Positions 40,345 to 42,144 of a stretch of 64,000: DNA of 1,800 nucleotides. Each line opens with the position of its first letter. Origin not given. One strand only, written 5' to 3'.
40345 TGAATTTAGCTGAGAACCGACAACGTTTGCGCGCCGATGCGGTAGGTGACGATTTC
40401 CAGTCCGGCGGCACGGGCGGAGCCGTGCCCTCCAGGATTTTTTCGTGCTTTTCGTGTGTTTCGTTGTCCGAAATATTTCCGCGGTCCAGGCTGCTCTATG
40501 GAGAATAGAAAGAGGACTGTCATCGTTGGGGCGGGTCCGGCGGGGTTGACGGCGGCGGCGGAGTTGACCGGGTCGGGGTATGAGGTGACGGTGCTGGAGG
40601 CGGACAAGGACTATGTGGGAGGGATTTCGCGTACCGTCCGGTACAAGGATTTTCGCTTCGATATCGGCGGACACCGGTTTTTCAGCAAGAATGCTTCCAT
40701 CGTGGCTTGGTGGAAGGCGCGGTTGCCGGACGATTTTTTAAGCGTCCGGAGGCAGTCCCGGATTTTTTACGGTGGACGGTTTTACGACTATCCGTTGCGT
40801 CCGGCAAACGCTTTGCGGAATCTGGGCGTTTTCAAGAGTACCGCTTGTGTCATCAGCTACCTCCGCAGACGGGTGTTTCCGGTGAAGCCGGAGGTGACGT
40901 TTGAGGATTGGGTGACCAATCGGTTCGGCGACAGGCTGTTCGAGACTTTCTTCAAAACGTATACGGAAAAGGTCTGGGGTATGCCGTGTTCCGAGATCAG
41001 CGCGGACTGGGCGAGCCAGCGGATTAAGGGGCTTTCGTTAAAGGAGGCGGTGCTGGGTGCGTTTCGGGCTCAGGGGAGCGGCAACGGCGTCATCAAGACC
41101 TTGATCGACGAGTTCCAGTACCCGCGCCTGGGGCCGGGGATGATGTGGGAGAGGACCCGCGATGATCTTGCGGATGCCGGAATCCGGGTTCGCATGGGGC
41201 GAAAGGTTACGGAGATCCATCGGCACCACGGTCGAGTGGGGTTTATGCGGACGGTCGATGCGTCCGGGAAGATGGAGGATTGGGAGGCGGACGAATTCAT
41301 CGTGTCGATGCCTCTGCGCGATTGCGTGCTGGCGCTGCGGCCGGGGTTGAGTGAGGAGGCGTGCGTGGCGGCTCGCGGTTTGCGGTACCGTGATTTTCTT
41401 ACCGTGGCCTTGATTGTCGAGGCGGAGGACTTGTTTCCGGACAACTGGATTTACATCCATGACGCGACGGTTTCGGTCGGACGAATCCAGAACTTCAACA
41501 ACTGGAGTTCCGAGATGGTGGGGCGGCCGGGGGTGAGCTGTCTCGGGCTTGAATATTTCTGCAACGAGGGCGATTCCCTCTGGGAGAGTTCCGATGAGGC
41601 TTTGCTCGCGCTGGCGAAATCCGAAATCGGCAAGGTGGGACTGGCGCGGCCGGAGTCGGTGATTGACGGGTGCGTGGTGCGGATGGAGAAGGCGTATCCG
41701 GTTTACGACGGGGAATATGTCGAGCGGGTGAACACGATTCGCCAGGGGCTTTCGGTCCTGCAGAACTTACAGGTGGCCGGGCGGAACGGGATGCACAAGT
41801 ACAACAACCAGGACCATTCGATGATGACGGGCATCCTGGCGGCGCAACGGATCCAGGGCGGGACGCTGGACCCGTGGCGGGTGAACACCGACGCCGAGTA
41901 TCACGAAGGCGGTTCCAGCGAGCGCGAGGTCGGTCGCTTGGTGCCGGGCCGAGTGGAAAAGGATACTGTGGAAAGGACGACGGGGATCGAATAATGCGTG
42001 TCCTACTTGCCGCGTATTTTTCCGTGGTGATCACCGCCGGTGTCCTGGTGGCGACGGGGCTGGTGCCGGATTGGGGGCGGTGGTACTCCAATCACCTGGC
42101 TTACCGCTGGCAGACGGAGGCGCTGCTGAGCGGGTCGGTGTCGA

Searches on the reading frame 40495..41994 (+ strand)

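Call 3: search_protein_families(library=pfam, proteins=[window:40495-41994:+], max_evalue=1)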
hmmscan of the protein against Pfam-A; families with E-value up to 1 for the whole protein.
window:40495-41994:+ (499 aa): 18 families
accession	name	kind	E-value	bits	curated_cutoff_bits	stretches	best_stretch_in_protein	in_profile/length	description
PF01593.30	Amino_oxidase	-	1.1e-16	61.6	19.8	1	16-453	2-442/443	Flavin containing amine oxidoreductase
PF13450.12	NAD_binding_8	-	2e-13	50.8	21.9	1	10-67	1-59/68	NAD(P)-binding Rossmann-like domain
PF07992.20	Pyr_redox_2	-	1e-07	32.1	26.1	1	7-42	2-37/291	Pyridine nucleotide-disulphide oxidoreductase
PF01266.30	DAO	-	2.1e-06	27.9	27.9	1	8-40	2-34/353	FAD dependent oxidoreductase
PF00070.33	Pyr_redox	-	2.3e-06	28.5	22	1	7-37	1-31/82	Pyridine nucleotide-disulphide oxidoreductase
PF01494.25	FAD_binding_3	-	3.8e-05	23.5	22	1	8-39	4-35/349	FAD binding domain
PF03486.20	HI0933_like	-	9.1e-05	22.4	50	1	7-39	2-34/244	HI0933-like protein Rossmann domain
PF00890.30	FAD_binding_2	-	0.0003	20.5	20.4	1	9-38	3-32/414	FAD binding domain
PF01946.23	Thi4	-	0.00053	19.7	26.2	1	8-44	20-57/235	Thi4 family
PF13738.12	Pyr_redox_3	-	0.00056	19.7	30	1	9-37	1-30/305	Pyridine nucleotide-disulphide oxidoreductase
PF05834.18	Lycopene_cycl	-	0.0073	15.9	23.4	1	9-40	3-36/380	Lycopene cyclase protein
PF12831.13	FAD_oxidored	-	0.011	15.5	27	1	9-44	3-37/416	FAD dependent oxidoreductase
PF01134.28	GIDA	-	0.019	14.5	22.1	1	9-44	3-38/391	Glucose inhibited division protein A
PF01262.27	AlaDh_PNT_C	-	0.02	14.7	23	1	7-40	30-63/214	Alanine dehydrogenase/PNT, C-terminal domain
PF03275.19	GLF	-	0.053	13.7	26.3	1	152-177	2-26/203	UDP-galactopyranose mutase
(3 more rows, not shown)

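Call 4: search_protein_families(library=ncbifam, proteins=[window:40495-41994:+], max_evalue=1)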
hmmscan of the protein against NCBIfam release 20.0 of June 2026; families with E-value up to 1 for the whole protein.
window:40495-41994:+ (499 aa): 113 families (the best 25 are shown)
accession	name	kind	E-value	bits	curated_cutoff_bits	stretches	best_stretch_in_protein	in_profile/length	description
NF005545.0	PRK07208.1-1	equivalog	2.2e-194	646.6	451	1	2-487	4-501/504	hypothetical protein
NF005548.0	PRK07208.1-4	equivalog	1.3e-192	640.8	389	1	4-486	2-485/488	hypothetical protein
NF005546.0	PRK07208.1-2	equivalog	8.7e-148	493.1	418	2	82-472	112-524/527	hypothetical protein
NF005547.0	PRK07208.1-3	equivalog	2.1e-114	382.9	380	1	2-473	1-461/465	hypothetical protein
NF005549.0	PRK07208.1-5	equivalog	3.1e-110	369.2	587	2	82-471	113-532/534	hypothetical protein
NF005560.0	PRK07233.1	equivalog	9.6e-29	100.5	252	1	7-453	2-424/435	hypothetical protein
NF008841.0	PRK11883.1-1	equivalog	7.1e-14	51.6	517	1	6-429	4-425/453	protoporphyrinogen oxidase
TIGR02733.1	desat_CrtD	equivalog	4.6e-13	48.7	549.7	2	7-59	3-54/492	C-3',4' desaturase CrtD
TIGR03467.1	HpnE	equivalog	9.3e-13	48.3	283.05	1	9-82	2-76/430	hydroxysqualene dehydroxylase HpnE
TIGR02734.1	crtI_fam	subfamily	2.4e-09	36.4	238.1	1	8-58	1-50/504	phytoene desaturase family protein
NF058655.1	CrtID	equivalog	1.1e-08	34.4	640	1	9-59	2-51/478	bifunctional phytoene desaturase/3,4-desaturase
NF045637.1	carotdesatCrtDProt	equivalog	1.5e-07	30.3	580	1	9-58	2-50/485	1-hydroxycarotenoid 3,4-desaturase CrtD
TIGR00031.1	UDP-GALP_mutase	equivalog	6.1e-07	28.7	303.75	1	9-171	5-170/378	UDP-galactopyranose mutase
NF042421.1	hydcarot_desat_CrtD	equivalog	8.1e-07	27.9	500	1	6-62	2-57/487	1-hydroxycarotenoid 3,4-desaturase CrtD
NF009410.0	PRK12771.1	subfamily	1.3e-06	27.2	516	1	6-44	139-176/566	NAD(P)-binding protein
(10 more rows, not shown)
